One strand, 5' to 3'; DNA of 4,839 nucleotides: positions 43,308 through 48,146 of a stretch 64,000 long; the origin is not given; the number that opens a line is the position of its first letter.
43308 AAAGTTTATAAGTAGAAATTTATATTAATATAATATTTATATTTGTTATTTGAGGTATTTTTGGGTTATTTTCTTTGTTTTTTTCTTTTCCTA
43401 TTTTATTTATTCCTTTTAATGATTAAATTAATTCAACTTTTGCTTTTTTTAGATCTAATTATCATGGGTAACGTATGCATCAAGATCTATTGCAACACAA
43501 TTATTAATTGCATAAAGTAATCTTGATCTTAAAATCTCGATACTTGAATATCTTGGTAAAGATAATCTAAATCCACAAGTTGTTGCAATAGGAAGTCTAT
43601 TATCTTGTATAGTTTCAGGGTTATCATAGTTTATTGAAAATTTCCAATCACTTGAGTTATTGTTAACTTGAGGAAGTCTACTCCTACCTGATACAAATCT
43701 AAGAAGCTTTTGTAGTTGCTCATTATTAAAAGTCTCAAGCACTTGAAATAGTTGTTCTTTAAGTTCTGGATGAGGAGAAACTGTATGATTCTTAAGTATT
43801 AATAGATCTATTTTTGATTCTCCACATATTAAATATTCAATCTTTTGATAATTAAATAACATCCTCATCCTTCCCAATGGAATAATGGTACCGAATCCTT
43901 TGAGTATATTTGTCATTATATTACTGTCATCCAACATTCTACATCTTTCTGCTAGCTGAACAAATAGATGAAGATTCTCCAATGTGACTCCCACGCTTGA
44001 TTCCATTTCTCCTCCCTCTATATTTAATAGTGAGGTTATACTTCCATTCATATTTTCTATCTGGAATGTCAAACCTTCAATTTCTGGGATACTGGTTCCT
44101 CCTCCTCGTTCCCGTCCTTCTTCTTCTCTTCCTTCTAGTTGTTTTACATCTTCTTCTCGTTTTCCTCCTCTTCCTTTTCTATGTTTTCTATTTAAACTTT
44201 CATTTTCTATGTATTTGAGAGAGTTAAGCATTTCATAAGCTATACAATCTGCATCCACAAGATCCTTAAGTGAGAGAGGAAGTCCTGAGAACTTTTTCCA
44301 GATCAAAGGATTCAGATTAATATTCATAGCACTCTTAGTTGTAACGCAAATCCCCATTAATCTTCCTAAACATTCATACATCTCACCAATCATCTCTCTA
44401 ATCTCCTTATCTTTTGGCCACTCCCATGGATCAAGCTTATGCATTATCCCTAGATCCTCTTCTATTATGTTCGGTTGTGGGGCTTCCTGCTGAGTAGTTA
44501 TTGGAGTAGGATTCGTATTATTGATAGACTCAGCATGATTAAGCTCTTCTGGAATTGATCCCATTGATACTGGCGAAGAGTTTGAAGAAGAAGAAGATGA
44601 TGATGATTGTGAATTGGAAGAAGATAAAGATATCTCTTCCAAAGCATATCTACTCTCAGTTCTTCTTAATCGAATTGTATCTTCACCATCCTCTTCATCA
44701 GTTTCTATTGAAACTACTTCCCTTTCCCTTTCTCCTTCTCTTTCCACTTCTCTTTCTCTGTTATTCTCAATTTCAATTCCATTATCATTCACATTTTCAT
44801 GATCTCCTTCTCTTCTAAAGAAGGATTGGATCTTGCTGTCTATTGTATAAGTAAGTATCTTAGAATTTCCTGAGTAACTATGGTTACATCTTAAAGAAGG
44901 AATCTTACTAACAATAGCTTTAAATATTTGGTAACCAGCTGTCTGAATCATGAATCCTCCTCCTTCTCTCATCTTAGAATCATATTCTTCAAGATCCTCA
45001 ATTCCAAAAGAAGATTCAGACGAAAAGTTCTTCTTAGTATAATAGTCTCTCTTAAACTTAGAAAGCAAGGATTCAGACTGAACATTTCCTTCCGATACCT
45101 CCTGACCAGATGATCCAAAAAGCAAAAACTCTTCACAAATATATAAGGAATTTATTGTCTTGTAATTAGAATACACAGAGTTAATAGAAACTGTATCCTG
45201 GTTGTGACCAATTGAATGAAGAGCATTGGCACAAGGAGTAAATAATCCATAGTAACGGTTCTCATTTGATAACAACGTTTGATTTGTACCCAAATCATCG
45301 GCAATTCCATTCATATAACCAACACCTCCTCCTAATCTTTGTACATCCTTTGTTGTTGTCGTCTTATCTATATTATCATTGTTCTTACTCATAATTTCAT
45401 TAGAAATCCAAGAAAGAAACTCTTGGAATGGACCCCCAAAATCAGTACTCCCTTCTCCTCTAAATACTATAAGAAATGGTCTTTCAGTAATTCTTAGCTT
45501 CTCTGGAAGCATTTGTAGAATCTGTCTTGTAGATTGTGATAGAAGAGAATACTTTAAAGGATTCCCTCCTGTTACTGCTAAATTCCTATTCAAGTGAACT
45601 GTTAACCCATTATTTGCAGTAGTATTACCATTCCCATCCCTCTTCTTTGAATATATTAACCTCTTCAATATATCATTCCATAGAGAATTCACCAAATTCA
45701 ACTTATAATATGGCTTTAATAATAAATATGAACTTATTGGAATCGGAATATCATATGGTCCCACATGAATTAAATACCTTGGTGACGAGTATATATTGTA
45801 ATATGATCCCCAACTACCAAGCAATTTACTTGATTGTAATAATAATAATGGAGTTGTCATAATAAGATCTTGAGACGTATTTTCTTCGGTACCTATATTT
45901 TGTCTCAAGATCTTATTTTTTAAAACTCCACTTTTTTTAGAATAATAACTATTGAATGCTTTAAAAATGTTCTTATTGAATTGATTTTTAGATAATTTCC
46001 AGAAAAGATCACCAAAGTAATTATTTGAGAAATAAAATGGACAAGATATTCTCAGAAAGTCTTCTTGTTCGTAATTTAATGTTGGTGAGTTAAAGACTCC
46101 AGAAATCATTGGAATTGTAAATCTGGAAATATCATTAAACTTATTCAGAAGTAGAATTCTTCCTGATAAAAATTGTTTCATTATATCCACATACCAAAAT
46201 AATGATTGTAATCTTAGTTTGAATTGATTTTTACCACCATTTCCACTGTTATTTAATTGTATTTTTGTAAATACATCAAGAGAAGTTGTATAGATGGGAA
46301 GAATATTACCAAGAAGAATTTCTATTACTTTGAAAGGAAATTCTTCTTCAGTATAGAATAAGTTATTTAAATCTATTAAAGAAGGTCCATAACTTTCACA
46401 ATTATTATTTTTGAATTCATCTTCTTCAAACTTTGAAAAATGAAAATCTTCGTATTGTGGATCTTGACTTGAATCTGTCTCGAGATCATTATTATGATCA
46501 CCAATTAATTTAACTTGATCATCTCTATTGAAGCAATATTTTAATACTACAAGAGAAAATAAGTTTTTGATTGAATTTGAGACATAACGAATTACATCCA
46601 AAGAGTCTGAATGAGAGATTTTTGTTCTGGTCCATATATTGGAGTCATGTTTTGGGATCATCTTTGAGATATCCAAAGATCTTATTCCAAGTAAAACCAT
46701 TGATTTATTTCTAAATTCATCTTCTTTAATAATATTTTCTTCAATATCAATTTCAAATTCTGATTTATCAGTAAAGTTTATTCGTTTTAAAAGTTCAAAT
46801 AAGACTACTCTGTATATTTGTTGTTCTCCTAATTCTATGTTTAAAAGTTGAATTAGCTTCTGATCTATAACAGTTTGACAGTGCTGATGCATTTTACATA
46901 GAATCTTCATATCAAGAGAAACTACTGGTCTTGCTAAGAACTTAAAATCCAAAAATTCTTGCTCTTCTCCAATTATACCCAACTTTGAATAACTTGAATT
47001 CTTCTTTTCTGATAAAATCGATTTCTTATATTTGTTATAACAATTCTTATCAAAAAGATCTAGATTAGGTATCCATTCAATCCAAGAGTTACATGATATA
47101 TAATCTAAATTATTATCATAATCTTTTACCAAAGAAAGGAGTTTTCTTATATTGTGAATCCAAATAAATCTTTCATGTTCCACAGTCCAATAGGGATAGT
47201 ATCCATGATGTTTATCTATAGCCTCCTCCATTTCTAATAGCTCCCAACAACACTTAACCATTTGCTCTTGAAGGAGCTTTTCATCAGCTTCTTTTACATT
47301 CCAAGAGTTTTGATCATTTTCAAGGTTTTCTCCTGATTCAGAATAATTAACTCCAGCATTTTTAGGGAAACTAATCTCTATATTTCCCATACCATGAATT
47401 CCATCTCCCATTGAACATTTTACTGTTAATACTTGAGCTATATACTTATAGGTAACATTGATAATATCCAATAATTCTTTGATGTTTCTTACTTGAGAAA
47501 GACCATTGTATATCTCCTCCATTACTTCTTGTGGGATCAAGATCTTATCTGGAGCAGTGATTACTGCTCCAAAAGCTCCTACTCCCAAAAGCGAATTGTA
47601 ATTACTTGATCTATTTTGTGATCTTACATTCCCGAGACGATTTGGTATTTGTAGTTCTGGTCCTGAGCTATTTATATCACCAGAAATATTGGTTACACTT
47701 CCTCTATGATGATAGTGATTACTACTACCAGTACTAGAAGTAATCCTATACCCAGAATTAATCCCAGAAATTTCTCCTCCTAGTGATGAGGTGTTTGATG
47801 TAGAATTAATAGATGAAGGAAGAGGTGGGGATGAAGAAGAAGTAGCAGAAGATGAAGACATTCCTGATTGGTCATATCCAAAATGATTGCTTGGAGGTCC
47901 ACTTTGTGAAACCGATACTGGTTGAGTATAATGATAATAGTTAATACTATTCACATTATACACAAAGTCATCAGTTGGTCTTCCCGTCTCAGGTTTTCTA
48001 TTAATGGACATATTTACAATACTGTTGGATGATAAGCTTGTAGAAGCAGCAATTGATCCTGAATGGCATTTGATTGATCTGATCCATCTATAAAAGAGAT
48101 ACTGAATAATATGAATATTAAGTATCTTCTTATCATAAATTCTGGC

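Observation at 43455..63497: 20-kb intronless ORF encoding a 6680-aa HECT E3 ligase with ankyrin-like repeats and a split HECT domain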

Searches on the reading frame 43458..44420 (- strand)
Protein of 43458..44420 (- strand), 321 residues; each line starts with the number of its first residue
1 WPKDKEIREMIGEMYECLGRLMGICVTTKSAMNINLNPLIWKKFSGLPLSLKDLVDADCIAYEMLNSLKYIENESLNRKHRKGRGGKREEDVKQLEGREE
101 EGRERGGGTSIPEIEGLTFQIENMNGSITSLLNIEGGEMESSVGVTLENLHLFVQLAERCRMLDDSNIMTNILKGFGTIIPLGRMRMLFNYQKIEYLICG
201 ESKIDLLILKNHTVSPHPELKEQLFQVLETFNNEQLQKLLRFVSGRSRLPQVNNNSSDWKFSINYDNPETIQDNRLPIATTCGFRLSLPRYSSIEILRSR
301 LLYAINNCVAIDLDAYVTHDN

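Call 58: find_homologous_proteins(query=window:43458-44420:-, max_evalue=1e-10)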
Query window:43458-44420:- (321 aa): 19 proteins with E <= 1e-10 among 1298 candidates.
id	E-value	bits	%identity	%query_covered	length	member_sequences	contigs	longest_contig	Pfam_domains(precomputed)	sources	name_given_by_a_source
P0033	4.2e-124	432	99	62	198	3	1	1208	PF00632.31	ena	-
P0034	5.4e-71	258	43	96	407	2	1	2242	PF00632.31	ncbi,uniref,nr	ncbi:HECT-domain (ubiquitin-transferase) containing protein, putative [Eimeria mitis]|uniref:HECT-do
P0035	1.8e-68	249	46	99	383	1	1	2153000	PF00632.31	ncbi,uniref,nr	ncbi:HECT-domain (ubiquitin-transferase), putative [Plasmodium malariae]|uniref:HECT-domain (Ubiquit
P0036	1.6e-63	233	43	94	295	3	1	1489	PF00632.31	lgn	-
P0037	4.9e-47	179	45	64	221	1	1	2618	PF00632.31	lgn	-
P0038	1.0e-44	171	49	52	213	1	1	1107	PF00632.31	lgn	-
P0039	2.0e-28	118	31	94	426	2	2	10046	PF00632.31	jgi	jgi:hypothetical protein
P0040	1.4e-26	112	29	95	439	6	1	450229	PF00632.31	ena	-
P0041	9.3e-26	109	30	94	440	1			PF00632.31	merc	-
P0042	2.0e-18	85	33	61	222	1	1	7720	PF00632.31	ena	-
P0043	4.0e-18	84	36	53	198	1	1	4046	PF00632.31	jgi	jgi:E3 ubiquitin-protein ligase HERC2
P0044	3.8e-17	81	37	45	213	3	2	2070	PF00632.31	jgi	jgi:hypothetical protein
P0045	9.5e-17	79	37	54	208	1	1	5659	PF00632.31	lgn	-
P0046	3.5e-16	77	27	89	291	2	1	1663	PF00632.31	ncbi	-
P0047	4.7e-16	77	34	45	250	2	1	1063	PF00632.31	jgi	jgi:hypothetical protein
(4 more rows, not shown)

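Call 59: find_encoding_contigs(protein=P0035, flank=10000, max_places=2)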
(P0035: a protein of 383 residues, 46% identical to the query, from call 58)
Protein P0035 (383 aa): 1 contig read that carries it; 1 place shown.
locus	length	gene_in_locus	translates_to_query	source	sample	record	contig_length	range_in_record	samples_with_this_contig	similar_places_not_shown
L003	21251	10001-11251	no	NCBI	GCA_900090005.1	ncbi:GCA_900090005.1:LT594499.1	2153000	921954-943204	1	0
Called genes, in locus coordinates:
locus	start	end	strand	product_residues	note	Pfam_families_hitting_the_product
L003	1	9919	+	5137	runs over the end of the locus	-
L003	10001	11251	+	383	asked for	PF00632:HECT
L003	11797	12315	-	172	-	PF01242:PTPS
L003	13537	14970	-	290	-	PF01868:RNase_P-MRP_p29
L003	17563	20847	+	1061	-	PF16177:ACAS_N, PF00501:AMP-binding, PF13193:AMP-binding_C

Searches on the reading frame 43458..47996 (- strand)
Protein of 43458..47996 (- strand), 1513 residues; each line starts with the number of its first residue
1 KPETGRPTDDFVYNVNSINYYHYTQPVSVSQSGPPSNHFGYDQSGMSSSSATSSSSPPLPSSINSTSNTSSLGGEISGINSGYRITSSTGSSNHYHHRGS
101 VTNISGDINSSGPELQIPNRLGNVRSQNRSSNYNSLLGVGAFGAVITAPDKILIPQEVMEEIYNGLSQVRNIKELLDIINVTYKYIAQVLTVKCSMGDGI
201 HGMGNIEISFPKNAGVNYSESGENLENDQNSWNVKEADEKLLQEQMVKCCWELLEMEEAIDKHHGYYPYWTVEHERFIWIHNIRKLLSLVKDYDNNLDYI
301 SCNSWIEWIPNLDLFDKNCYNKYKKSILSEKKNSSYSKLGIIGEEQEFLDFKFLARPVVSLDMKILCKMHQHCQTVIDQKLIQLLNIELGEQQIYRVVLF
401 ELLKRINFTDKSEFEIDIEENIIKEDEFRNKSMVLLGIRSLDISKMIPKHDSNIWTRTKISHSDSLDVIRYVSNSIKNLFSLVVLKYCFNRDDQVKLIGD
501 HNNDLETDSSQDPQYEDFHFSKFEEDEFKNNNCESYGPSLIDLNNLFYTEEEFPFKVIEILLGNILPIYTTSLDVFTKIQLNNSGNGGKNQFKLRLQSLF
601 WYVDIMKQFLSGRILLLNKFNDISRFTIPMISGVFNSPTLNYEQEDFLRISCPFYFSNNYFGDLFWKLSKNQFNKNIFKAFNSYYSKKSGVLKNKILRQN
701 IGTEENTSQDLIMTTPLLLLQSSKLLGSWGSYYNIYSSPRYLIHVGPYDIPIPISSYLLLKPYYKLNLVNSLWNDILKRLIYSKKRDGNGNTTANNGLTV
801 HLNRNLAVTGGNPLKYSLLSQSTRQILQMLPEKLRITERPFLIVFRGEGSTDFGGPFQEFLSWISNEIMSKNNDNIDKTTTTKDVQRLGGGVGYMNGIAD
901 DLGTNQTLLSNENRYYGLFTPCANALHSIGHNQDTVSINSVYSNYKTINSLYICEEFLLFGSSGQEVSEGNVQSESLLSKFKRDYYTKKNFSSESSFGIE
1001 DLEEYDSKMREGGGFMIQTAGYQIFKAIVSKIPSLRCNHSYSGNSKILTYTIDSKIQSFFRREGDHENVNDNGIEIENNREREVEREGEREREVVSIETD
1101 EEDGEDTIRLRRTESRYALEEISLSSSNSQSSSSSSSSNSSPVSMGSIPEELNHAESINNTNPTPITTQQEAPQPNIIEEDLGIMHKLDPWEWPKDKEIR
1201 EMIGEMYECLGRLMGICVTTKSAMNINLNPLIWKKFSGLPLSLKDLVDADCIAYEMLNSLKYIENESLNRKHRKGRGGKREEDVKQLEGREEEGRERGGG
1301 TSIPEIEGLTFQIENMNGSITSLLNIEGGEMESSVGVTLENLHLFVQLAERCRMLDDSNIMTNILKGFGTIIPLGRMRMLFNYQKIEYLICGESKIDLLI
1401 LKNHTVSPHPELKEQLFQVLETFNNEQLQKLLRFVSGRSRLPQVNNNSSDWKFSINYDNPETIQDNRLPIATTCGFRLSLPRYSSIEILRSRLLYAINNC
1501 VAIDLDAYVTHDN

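Call 6: search_solved_structures(query=window:43458-47996:-, max_evalue=0.001, show_alignments=2)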
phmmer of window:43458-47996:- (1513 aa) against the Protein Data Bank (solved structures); distinct sequences matched with E-value up to 0.001: 61 (the best 60 are shown).
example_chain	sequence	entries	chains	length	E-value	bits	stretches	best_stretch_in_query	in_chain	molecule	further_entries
9r85_A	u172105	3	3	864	1.3e-17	66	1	1342-1507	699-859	E3 ubiquitin-protein ligase HECTD3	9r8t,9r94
4y07_A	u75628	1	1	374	3.8e-17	64.5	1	1316-1498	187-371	NEDD4-like E3 ubiquitin-protein ligase WWP2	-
8ei5_A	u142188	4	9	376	3.9e-17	64.4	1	1316-1498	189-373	NEDD4-like E3 ubiquitin-protein ligase WWP2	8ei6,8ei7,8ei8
6j1z_A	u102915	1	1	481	7.1e-17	63.5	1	1316-1499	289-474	NEDD4-like E3 ubiquitin-protein ligase WWP2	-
5tj7_A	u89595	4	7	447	7.3e-17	63.5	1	1316-1498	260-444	NEDD4-like E3 ubiquitin-protein ligase WWP2 | NEDD4-like E3 ubiquitin-protein ligase WWP2,NEDD4-like E3 ubiquitin-protein ligase WWP2 | Isoform 2 of NEDD4-like 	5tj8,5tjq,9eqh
1nd7_A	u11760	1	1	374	4.7e-15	57.5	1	1333-1498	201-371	WW domain-containing protein 1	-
8ei4_A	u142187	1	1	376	4.8e-15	57.5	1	1333-1498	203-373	NEDD4-like E3 ubiquitin-protein ligase WWP1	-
5hps_A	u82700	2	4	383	5.1e-15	57.4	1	1333-1498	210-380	WWP1 HECT | NEDD4-like E3 ubiquitin-protein ligase WWP1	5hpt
1zvd_A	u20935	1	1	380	5.9e-15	57.2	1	1333-1500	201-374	Smad ubiquitination regulatory factor 2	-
7m3q_A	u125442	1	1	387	6.4e-15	57.1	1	1333-1500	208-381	E3 ubiquitin-protein ligase SMURF2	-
6j1y_A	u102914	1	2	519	1.1e-14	56.3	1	1333-1499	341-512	NEDD4-like E3 ubiquitin-protein ligase WWP1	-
6j1x_B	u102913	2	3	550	1.4e-14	56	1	1333-1499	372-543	NEDD4-like E3 ubiquitin-protein ligase WWP1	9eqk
9fsh_A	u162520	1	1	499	1.6e-14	55.8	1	1333-1500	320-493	E3 ubiquitin-protein ligase SMURF2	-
9fsj_A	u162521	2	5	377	1.9e-14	55.5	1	1333-1498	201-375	E3 ubiquitin-protein ligase SMURF1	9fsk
3tug_A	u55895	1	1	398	4.4e-14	54.3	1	1334-1499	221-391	E3 ubiquitin-protein ligase Itchy homolog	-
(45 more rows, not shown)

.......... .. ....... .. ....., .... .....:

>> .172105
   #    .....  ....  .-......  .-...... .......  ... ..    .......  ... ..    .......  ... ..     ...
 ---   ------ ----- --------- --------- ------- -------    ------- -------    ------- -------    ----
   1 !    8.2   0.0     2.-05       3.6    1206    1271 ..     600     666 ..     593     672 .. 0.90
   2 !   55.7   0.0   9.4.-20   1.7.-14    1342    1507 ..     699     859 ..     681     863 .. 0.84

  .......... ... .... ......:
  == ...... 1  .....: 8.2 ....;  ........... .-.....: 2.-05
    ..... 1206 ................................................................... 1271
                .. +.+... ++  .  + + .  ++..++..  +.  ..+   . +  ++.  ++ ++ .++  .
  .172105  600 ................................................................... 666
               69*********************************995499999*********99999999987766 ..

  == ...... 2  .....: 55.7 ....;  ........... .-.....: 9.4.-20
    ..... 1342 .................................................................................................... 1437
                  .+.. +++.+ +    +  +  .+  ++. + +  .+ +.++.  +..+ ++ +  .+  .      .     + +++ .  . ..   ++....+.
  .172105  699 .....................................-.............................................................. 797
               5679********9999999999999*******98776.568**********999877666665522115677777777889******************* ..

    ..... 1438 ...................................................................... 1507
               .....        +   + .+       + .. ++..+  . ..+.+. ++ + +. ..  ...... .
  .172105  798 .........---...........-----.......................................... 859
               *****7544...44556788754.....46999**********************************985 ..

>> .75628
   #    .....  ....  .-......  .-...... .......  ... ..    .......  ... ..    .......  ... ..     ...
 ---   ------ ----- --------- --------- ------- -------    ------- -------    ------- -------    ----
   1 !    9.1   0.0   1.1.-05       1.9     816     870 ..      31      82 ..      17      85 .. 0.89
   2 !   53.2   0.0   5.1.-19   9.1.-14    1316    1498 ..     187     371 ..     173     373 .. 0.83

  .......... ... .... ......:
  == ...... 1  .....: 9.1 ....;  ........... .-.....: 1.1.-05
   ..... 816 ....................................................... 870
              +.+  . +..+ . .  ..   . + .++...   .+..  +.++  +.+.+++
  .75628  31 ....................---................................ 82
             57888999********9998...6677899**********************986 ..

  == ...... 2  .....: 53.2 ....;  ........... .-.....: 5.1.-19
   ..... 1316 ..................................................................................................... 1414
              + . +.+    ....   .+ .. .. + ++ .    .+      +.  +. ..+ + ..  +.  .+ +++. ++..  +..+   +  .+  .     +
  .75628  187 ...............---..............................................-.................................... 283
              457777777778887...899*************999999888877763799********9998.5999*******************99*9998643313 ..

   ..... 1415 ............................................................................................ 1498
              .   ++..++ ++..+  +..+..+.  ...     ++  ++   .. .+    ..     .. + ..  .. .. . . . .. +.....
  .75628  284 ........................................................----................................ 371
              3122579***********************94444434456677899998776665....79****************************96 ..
